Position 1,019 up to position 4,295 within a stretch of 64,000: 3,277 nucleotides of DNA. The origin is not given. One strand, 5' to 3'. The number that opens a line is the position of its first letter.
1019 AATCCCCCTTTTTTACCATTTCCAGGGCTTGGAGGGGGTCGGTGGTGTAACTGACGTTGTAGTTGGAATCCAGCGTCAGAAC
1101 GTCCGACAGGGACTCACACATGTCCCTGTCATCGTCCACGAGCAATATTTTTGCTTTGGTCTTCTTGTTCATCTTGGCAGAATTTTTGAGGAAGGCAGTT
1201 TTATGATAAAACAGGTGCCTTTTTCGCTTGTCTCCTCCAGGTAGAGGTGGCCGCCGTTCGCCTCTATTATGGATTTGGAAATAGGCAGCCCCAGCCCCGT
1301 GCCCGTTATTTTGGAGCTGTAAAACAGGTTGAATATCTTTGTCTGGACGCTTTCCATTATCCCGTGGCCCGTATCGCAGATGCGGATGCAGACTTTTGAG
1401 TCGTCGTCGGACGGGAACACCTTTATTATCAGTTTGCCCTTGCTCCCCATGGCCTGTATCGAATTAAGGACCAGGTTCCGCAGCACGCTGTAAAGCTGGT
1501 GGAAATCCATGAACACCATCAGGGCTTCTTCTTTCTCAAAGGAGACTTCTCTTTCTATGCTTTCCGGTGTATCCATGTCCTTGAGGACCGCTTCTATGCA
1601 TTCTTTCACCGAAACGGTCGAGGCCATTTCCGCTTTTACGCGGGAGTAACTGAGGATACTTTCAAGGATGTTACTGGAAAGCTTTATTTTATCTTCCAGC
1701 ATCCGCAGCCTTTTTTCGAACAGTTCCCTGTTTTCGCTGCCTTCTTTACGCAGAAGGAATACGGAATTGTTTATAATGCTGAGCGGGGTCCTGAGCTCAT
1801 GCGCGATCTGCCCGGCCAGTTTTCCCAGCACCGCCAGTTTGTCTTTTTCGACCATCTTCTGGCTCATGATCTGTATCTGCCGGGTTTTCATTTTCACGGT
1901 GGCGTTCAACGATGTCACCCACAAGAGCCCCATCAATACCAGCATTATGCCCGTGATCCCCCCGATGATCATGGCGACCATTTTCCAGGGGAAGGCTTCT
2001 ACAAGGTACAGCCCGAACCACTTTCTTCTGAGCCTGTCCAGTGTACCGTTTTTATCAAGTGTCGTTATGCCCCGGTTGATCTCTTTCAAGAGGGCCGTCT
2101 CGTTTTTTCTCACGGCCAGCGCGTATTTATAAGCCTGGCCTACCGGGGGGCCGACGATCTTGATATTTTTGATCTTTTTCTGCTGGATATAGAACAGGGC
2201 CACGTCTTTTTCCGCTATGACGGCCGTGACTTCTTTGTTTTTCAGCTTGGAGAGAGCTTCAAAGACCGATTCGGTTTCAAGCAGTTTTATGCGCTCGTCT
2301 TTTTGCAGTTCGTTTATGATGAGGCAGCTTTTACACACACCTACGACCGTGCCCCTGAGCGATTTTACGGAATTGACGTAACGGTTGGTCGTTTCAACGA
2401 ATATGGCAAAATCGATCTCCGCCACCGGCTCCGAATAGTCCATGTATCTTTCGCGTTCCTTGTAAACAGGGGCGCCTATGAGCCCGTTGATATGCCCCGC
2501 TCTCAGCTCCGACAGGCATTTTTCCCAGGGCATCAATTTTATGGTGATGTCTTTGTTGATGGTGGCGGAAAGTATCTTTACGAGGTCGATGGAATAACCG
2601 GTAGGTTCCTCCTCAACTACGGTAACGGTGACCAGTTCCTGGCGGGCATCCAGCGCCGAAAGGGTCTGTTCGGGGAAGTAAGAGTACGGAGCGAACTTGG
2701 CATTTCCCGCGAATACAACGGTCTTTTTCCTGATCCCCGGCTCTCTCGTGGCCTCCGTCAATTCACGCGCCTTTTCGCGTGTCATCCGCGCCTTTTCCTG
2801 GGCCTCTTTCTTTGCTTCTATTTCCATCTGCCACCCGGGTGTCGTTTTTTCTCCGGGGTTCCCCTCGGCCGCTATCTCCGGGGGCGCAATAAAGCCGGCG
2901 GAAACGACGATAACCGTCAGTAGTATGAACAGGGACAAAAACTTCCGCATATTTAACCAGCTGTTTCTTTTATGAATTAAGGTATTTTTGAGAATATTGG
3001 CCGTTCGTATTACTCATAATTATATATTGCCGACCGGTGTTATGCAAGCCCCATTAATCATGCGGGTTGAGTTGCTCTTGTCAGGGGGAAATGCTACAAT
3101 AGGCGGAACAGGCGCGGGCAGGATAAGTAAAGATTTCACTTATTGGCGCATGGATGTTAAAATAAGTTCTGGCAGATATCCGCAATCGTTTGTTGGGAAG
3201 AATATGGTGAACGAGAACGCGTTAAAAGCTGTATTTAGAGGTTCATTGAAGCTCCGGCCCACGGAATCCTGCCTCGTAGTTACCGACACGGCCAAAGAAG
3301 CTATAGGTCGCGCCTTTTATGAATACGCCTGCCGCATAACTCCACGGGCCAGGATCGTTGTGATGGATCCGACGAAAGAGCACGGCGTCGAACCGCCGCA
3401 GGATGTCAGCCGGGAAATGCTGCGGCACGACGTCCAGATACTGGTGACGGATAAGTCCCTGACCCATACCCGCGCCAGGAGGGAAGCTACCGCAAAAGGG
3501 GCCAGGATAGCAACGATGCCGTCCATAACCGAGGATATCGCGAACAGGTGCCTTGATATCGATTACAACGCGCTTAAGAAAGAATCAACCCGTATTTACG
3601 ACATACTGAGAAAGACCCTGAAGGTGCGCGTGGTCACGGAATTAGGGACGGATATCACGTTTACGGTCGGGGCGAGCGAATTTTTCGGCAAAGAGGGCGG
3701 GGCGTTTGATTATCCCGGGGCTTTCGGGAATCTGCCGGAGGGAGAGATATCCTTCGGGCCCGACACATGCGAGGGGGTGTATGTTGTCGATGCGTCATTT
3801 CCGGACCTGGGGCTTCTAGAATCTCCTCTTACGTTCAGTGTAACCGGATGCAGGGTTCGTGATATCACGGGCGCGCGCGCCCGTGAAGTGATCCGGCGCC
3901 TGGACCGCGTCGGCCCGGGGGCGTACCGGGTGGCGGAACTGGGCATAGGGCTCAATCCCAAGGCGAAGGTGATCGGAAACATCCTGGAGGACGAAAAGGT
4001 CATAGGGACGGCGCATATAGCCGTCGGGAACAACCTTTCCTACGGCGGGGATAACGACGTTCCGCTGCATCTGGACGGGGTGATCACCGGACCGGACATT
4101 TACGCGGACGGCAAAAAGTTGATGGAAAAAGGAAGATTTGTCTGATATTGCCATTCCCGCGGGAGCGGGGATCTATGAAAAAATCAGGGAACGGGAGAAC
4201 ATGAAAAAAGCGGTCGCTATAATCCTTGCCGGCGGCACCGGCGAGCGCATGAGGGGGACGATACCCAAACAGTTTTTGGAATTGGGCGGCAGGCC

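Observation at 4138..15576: Glycan-biosynthesis island combining Kdo-pathway genes, a sulfotransferase and a GT39/GtrB pair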

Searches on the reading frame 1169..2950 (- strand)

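Call 4: search_protein_families(library=pfam, proteins=[window:1169-2950:-], max_evalue=0.01)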
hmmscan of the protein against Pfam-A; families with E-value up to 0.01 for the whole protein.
window:1169-2950:- (593 aa): 3 families
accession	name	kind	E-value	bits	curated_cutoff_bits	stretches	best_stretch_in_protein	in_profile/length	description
PF02518.31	HATPase_c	-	1.1e-20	74.6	26.4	1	483-587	3-109/111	Histidine kinase-, DNA gyrase B-, and HSP90-like ATPase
PF00497.25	SBP_bac_3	-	4.4e-20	72.2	26.4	1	113-313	18-131/132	Bacterial extracellular solute-binding proteins, family 3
PF00512.31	HisKA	-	1.3e-08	35.1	26.9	1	376-440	3-65/66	His Kinase A (phospho-acceptor) domain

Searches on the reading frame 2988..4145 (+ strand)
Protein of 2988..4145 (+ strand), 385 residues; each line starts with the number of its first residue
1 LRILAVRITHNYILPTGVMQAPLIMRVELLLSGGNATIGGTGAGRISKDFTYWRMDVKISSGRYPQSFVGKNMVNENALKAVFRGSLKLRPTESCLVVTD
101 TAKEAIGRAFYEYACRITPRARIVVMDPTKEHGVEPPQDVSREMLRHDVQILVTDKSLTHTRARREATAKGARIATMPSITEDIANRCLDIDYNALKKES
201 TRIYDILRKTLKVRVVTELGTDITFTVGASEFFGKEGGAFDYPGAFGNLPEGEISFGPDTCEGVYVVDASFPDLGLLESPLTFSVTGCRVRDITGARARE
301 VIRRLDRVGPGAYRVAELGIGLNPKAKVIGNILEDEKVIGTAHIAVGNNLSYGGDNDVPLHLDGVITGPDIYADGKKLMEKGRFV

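Call 4: search_protein_families(library=pfam, proteins=[window:2988-4145:+], max_evalue=0.01)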
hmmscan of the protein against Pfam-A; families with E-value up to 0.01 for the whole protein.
window:2988-4145:+ (385 aa): 0 families

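Call 6: search_protein_families(library=ncbifam, proteins=[window:2988-4145:+], max_evalue=0.001)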
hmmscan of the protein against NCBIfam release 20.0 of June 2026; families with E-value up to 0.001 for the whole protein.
window:2988-4145:+ (385 aa): 0 families

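Call 20: search_protein_families(library=pfam, proteins=[window:3204-4145:+], max_evalue=0.001)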
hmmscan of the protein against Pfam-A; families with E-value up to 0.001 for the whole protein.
window:3204-4145:+ (313 aa): 0 families

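Call 22: search_solved_structures(query=window:3204-4145:+, max_evalue=1)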
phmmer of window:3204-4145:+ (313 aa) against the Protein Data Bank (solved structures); distinct sequences matched with E-value up to 1: 1.
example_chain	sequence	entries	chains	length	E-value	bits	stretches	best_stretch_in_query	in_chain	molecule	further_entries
7cn3_A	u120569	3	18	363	3.8e-06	29.9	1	79-310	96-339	2,5-dihydroxypyridine 5,6-dioxygenase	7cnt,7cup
